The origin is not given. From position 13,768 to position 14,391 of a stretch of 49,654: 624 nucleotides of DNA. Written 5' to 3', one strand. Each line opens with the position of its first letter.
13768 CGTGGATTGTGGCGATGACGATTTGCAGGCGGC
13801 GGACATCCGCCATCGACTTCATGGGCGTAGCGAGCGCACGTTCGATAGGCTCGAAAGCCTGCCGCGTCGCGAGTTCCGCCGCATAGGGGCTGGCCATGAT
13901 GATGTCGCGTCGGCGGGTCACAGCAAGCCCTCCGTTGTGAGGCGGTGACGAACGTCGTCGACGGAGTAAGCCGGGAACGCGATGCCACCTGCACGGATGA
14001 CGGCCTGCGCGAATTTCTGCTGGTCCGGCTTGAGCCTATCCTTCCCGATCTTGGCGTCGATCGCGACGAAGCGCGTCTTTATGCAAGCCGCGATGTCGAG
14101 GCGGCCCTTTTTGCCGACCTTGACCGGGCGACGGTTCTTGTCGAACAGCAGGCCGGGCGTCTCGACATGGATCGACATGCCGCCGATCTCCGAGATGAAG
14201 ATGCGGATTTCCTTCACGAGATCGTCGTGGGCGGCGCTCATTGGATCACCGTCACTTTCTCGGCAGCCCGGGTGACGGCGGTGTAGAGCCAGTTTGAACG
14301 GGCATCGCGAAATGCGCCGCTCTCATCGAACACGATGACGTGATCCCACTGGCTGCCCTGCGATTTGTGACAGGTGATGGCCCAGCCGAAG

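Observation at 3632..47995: Seven-copy 13-14-nt motif at fixed distance upstream of late genes: candidate phage-specific promoters with short or absent leaders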

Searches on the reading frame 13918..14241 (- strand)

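Call 12: search_protein_families(library=pfam, proteins=[window:13918-14241:-], max_evalue=0.01)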
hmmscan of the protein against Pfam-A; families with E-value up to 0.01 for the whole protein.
window:13918-14241:- (107 aa): 0 families

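Call 18: search_protein_families(library=phrogs, proteins=[window:13918-14241:-], max_evalue=0.01)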
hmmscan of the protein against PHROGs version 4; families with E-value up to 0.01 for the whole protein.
window:13918-14241:- (107 aa): 3 families
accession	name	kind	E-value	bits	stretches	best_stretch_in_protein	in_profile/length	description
phrog_93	-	DNA, RNA and nucleotide metabolism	1.4e-09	38.2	1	7-99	356-436/613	endonuclease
phrog_5702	-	DNA, RNA and nucleotide metabolism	0.00013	22.9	1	58-97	20-59/70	Holliday junction resolvase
phrog_824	-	unknown function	0.0092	16.9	0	45-98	112-168/265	-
